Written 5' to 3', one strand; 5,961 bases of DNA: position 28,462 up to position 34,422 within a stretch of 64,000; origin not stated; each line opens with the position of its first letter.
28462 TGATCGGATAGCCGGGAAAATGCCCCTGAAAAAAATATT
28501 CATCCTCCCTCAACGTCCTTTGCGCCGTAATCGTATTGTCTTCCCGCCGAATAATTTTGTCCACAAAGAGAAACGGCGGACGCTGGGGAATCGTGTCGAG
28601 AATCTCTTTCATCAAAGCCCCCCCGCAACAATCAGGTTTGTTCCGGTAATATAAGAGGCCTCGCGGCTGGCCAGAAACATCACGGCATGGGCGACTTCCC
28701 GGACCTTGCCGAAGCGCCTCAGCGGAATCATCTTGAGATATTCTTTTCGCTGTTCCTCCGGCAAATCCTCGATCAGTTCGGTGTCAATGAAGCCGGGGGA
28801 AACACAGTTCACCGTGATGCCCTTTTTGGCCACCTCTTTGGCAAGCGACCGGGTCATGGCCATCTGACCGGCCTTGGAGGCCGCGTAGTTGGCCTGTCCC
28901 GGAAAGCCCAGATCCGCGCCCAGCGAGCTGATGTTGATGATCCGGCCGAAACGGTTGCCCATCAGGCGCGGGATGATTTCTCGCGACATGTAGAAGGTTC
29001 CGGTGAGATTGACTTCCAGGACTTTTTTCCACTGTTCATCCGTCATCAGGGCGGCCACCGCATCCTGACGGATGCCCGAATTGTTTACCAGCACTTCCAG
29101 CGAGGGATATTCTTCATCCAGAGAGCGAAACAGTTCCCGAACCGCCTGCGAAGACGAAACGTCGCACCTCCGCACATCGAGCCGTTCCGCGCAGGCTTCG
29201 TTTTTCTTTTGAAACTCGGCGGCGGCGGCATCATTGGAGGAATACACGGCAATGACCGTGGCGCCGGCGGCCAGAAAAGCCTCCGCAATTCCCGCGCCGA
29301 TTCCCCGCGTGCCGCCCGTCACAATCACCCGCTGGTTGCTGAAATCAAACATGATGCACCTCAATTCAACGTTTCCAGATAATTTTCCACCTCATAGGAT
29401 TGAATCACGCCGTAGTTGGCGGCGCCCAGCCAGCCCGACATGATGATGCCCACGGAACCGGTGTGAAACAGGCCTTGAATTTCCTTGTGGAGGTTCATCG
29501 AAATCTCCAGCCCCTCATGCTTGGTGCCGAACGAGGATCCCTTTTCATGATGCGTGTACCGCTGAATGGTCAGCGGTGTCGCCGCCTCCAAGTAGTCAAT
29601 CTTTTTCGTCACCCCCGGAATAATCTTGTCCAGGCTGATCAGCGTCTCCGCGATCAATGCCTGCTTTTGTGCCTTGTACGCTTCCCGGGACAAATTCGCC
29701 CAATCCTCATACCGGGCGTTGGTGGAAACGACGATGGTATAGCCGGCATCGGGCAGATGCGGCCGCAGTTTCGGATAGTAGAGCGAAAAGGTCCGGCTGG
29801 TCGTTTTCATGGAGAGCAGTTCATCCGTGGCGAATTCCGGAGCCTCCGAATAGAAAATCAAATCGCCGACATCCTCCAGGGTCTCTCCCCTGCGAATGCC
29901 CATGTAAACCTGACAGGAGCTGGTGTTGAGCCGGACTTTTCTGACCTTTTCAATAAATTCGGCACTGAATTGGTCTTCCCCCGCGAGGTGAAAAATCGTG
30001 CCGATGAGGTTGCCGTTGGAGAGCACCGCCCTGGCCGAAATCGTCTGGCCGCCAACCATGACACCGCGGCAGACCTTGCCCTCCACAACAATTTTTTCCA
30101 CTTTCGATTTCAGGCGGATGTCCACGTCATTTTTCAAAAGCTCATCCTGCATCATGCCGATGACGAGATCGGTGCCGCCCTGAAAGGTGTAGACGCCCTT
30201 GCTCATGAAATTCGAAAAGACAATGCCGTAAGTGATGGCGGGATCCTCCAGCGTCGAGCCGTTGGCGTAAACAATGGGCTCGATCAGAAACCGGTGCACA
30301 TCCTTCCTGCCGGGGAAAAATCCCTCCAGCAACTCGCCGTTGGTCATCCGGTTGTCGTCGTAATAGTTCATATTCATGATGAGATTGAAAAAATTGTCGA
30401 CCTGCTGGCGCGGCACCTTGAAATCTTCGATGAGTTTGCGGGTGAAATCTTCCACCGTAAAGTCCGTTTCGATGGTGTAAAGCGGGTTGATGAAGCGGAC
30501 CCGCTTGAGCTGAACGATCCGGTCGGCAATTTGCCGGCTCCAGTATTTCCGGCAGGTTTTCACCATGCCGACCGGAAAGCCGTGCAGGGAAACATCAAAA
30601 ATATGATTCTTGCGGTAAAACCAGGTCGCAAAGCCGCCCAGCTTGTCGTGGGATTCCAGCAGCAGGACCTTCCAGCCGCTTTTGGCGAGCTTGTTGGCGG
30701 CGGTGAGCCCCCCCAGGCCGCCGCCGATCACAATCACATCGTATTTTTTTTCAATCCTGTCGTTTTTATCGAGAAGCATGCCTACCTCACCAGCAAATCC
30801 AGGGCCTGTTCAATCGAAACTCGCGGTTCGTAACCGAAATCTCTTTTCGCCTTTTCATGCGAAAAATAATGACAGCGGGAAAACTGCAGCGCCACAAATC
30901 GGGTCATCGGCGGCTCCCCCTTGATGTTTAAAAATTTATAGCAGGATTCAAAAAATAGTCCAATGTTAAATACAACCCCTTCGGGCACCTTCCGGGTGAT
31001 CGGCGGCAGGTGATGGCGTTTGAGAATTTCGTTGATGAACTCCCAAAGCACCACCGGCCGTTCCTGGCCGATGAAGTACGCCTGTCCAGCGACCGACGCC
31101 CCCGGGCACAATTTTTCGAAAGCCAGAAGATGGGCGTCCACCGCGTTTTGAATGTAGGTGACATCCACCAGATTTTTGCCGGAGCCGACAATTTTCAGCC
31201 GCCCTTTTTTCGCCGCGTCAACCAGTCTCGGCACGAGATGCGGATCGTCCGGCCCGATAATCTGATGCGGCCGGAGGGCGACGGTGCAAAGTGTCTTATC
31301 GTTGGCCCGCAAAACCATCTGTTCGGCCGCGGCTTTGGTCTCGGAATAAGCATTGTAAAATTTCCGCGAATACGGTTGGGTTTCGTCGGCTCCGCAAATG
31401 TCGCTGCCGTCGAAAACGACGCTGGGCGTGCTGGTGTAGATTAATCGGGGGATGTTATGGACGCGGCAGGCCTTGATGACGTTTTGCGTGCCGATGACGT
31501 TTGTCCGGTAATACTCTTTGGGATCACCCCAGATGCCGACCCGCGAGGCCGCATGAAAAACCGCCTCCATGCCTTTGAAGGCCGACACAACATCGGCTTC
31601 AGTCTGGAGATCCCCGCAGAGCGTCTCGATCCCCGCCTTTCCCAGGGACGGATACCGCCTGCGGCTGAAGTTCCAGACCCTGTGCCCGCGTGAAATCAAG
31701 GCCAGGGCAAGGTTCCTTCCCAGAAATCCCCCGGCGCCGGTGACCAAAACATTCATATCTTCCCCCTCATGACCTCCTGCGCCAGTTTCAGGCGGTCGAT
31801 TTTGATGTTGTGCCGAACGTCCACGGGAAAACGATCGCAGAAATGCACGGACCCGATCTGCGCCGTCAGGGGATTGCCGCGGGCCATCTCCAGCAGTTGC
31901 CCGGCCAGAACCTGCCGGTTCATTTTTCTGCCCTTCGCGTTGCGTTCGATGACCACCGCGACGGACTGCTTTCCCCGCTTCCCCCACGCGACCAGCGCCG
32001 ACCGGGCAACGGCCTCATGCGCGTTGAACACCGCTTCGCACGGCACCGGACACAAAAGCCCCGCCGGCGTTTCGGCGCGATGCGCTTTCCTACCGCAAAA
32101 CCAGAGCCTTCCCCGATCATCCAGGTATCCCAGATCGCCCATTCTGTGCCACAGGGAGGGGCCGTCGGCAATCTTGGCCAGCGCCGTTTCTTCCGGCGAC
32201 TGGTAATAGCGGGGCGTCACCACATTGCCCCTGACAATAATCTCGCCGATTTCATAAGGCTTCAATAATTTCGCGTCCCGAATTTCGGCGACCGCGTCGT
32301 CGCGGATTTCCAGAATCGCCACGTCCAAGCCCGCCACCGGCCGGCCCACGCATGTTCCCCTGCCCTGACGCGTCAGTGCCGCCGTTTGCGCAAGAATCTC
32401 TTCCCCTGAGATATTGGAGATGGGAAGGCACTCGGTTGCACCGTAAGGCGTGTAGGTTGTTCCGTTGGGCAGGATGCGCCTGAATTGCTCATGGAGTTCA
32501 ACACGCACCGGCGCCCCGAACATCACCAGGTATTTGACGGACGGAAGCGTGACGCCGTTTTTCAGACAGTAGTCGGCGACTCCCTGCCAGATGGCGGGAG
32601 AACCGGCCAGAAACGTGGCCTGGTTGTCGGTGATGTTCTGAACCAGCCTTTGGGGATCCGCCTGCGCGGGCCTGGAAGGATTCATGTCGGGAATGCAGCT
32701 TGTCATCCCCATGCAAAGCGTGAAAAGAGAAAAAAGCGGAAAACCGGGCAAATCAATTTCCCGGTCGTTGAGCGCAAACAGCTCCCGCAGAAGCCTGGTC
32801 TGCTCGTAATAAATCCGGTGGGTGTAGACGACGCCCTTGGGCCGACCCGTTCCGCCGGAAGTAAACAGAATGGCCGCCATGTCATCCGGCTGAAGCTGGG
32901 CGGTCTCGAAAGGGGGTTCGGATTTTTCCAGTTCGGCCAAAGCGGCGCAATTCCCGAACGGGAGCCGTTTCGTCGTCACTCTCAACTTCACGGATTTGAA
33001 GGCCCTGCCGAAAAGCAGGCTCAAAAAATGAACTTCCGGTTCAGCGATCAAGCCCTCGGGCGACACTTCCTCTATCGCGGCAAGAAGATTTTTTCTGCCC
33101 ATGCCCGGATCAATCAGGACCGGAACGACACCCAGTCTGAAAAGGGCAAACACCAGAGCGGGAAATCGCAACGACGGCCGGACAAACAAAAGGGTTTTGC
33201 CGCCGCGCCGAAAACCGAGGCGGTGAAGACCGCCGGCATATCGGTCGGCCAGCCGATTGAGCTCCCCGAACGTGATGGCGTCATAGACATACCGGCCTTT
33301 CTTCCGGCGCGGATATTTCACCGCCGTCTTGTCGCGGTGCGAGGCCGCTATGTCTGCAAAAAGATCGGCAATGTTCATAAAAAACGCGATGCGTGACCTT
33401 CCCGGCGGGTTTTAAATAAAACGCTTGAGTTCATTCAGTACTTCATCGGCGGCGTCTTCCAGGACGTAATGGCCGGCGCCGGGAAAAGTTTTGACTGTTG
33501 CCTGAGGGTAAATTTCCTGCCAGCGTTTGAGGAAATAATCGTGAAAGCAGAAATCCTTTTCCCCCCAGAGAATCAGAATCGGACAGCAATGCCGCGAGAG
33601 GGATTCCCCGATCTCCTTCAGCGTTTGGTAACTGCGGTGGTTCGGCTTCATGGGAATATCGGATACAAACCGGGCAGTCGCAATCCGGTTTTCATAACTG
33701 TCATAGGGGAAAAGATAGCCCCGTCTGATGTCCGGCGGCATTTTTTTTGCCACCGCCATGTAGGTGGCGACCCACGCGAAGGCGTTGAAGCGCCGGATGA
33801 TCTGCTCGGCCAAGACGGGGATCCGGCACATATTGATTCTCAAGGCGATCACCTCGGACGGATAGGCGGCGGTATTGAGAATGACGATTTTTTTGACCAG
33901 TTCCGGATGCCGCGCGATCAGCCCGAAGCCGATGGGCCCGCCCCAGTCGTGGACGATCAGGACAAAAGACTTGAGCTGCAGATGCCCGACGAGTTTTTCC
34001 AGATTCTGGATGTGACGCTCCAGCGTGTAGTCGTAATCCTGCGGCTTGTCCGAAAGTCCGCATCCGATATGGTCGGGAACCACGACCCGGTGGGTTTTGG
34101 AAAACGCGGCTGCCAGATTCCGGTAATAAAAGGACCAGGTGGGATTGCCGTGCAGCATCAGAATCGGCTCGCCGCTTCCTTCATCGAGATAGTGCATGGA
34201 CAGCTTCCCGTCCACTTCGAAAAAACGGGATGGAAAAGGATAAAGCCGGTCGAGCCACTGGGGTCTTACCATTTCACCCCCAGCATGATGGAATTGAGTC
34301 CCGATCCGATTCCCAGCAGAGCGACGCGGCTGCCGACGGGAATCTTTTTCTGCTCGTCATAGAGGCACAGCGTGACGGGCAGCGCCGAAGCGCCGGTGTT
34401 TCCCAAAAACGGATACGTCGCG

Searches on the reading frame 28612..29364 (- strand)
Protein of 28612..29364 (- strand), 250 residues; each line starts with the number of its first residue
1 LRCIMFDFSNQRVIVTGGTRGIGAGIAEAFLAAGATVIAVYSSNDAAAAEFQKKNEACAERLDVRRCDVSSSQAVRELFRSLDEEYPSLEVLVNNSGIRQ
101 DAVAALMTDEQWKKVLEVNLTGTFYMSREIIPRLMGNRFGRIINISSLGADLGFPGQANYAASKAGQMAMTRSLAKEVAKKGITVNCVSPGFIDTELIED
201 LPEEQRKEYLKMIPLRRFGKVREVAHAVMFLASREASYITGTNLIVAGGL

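Call 7: search_protein_families(library=pfam, proteins=[window:28612-29364:-])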
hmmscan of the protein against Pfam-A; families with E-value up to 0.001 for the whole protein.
window:28612-29364:- (250 aa): 6 families
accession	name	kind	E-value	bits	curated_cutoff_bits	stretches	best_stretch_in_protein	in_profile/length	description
PF13561.12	adh_short_C2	-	2.1e-66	224.3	27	1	20-250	6-235/236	Enoyl-(Acyl carrier protein) reductase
PF00106.31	adh_short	-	8.6e-56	188.9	26.6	1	12-204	2-193/195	short chain dehydrogenase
PF08659.16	KR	-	2.3e-22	80.2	22.6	1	13-176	3-165/180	KR domain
PF23441.1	SDR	-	1.1e-10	41.8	27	1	8-200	5-201/258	SDR-like rossmann domain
PF01370.27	Epimerase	-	1.7e-06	28.1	20.9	1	13-81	1-62/240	NAD dependent epimerase/dehydratase family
PF16363.11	GDP_Man_Dehyd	-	0.00025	21.1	27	0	14-82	1-74/332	GDP-mannose 4,6 dehydratase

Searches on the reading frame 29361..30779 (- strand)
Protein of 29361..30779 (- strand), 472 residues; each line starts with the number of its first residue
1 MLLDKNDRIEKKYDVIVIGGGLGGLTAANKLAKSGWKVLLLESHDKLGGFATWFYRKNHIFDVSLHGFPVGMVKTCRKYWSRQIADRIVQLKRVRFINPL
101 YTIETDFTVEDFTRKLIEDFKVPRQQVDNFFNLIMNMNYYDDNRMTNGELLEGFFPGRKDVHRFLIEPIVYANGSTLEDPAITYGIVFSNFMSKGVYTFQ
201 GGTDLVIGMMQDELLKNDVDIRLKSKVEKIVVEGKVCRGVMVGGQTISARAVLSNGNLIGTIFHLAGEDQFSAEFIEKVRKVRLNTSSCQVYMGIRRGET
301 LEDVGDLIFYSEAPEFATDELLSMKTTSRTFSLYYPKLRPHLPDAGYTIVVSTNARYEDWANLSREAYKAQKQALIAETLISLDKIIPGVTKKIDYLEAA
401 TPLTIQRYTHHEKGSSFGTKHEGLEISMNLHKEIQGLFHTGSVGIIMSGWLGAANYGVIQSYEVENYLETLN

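Call 7: search_protein_families(library=pfam, proteins=[window:29361-30779:-])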
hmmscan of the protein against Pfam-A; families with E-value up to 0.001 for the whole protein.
window:29361-30779:- (472 aa): 12 families
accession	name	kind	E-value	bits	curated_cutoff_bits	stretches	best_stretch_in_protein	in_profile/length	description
PF01593.30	Amino_oxidase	-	2.4e-12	47.3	19.8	1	22-372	1-357/443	Flavin containing amine oxidoreductase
PF13450.12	NAD_binding_8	-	3.8e-11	43.5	21.9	1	17-69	1-53/68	NAD(P)-binding Rossmann-like domain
PF12831.13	FAD_oxidored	-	1.6e-10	41.3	27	1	14-52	1-39/416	FAD dependent oxidoreductase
PF00890.30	FAD_binding_2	-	1.1e-09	38.5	20.4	1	14-52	1-39/414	FAD binding domain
PF01266.30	DAO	-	2.6e-09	37.5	27.9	1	14-52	1-39/353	FAD dependent oxidoreductase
PF07992.20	Pyr_redox_2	-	3.1e-08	33.8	26.1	1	13-44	1-32/291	Pyridine nucleotide-disulphide oxidoreductase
PF03486.20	HI0933_like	-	5.6e-08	33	50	1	14-48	2-36/244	HI0933-like protein Rossmann domain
PF05834.18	Lycopene_cycl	-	6e-07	29.3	23.4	1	14-59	1-50/380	Lycopene cyclase protein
PF00070.33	Pyr_redox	-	3.4e-06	27.9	22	0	15-48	2-35/82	Pyridine nucleotide-disulphide oxidoreductase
PF01946.23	Thi4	-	4.6e-06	26.5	26.2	1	13-49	18-55/235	Thi4 family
PF01134.28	GIDA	-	2.1e-05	24.2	22.1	1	14-46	1-34/391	Glucose inhibited division protein A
PF01494.25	FAD_binding_3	-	3.4e-05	23.7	22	1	12-46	1-35/349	FAD binding domain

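Call 14: search_protein_families(library=ncbifam, proteins=[window:29361-30779:-], max_evalue=0.00001)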
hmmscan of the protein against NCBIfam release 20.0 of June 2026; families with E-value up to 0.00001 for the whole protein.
window:29361-30779:- (472 aa): 41 families (the best 25 are shown)
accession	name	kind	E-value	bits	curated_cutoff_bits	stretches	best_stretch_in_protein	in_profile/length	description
TIGR02730.1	carot_isom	equivalog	2.1e-31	109.3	586.9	2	167-442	192-466/493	carotenoid isomerase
TIGR02733.1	desat_CrtD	equivalog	5.7e-28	97.8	549.7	2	14-64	3-53/492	C-3',4' desaturase CrtD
TIGR02734.1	crtI_fam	subfamily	1.6e-23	83.2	238.1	2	191-441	205-465/504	phytoene desaturase family protein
NF058655.1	CrtID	equivalog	1.1e-15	57.5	640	1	15-63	1-49/478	bifunctional phytoene desaturase/3,4-desaturase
NF045637.1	carotdesatCrtDProt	equivalog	4.7e-14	51.8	580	1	15-49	1-35/485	1-hydroxycarotenoid 3,4-desaturase CrtD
NF005560.0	PRK07233.1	equivalog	4.9e-12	45.4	252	1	15-59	3-47/435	hypothetical protein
TIGR03467.1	HpnE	equivalog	9e-10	38.4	283.05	1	15-82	1-69/430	hydroxysqualene dehydroxylase HpnE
NF009477.0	PRK12843.1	equivalog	4.9e-09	35.2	758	1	8-53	12-57/578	FAD-dependent oxidoreductase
NF005548.0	PRK07208.1-4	equivalog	2.9e-08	32.8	389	1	12-91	3-81/488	hypothetical protein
NF003585.0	PRK05249.1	equivalog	7.2e-08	31.5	465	1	10-52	4-46/464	Si-specific NAD(P)(+) transhydrogenase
TIGR00275.1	TIGR00275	subfamily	1.2e-07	31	183.8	0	15-48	1-34/401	aminoacetone oxidase family FAD-binding enzyme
NF006130.0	PRK08274.1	equivalog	1.4e-07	30.7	369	0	10-46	3-39/467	FAD-dependent tricarballylate dehydrogenase TcuA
TIGR01350.1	lipoamide_DH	equivalog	2.1e-07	30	408.8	1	12-50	1-38/461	dihydrolipoyl dehydrogenase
NF042421.1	hydcarot_desat_CrtD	equivalog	2.1e-07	29.8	500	0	15-63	4-52/487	1-hydroxycarotenoid 3,4-desaturase CrtD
TIGR00292.1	TIGR00292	equivalog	3.4e-07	29.7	148.3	1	13-49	22-58/254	sulfide-dependent adenosine diphosphate thiazole synthase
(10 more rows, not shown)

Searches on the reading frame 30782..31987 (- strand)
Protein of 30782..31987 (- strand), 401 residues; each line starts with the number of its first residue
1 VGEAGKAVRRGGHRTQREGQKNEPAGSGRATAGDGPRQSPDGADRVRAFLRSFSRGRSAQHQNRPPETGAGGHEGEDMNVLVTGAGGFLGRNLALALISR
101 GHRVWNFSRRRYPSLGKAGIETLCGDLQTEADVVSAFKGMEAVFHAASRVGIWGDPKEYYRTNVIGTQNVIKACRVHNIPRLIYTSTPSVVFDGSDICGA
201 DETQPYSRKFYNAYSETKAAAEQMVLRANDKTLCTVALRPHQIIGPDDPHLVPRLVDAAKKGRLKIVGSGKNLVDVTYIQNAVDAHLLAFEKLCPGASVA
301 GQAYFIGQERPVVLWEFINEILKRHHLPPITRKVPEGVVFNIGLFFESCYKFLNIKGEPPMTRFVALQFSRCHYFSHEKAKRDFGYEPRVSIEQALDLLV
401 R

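Call 7: search_protein_families(library=pfam, proteins=[window:30782-31987:-])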
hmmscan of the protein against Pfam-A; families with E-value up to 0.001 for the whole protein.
window:30782-31987:- (401 aa): 8 families
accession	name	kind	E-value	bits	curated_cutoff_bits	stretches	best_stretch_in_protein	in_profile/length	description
PF01073.25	3Beta_HSD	-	9.7e-57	192.5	22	1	81-326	1-269/280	3-beta hydroxysteroid dehydrogenase/isomerase family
PF01370.27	Epimerase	-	1.9e-37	129.4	20.9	1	80-293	1-228/240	NAD dependent epimerase/dehydratase family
PF16363.11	GDP_Man_Dehyd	-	1.9e-16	60.9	27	1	81-297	1-244/332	GDP-mannose 4,6 dehydratase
PF07993.18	NAD_binding_4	-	5.5e-16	58.9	20.1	1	135-248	84-210/258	Male sterility protein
PF13460.12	NAD_binding_10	-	2.6e-14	53.9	27.2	1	84-242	1-145/184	NAD(P)H-binding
PF04321.23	RmlD_sub_bind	-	1e-13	51.5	27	1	78-267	1-176/287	RmlD substrate binding domain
PF02719.21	Polysacc_synt_2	-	2.5e-09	37.2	20.2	1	80-191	1-132/293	Polysaccharide biosynthesis protein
PF05368.20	NmrA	-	1.1e-06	29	27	1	78-187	3-107/298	NmrA-like family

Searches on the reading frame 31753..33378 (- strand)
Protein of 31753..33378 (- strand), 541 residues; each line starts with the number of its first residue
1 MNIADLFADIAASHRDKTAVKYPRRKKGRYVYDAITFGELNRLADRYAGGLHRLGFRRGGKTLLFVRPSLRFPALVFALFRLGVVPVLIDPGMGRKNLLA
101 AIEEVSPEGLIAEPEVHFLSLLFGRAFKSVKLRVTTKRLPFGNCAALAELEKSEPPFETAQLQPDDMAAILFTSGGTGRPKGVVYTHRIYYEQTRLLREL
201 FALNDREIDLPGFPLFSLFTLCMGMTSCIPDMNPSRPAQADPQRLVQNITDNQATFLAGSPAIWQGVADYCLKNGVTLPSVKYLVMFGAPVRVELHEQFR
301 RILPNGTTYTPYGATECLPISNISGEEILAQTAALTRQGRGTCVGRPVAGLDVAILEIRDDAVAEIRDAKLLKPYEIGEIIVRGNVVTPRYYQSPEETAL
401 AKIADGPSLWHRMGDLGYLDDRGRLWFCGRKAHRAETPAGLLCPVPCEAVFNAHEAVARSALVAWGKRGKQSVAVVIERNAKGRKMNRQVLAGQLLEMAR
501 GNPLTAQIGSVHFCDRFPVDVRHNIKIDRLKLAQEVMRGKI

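Call 7: search_protein_families(library=pfam, proteins=[window:31753-33378:-])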
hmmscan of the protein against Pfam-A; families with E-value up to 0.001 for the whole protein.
window:31753-33378:- (541 aa): 1 family
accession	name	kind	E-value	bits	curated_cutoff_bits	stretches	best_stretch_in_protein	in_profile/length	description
PF00501.34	AMP-binding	-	3.3e-54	184.6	29.9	1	9-392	3-384/384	AMP-binding enzyme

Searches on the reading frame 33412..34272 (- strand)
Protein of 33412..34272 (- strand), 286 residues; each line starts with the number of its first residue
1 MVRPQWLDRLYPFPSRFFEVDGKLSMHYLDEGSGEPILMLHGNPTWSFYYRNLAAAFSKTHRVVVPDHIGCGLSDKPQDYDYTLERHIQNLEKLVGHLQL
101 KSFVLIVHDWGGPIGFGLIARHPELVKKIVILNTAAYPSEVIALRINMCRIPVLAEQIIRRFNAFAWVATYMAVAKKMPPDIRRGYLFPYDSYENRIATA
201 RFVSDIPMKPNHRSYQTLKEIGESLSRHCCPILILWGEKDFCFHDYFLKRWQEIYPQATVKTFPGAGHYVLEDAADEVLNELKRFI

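Call 7: search_protein_families(library=pfam, proteins=[window:33412-34272:-])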
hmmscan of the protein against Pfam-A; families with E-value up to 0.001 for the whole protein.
window:33412-34272:- (286 aa): 3 families
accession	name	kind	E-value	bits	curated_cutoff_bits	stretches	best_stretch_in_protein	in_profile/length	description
PF00561.26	Abhydrolase_1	-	7.6e-32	111.3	25.8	1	36-274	2-244/245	alpha/beta hydrolase fold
PF12697.13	Abhydrolase_6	-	5.6e-19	70.1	26.3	1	37-279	1-215/217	Alpha/beta hydrolase family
PF12146.15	Hydrolase_4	-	5.5e-09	36.1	27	1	37-273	7-237/239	Serine aminopeptidase, S33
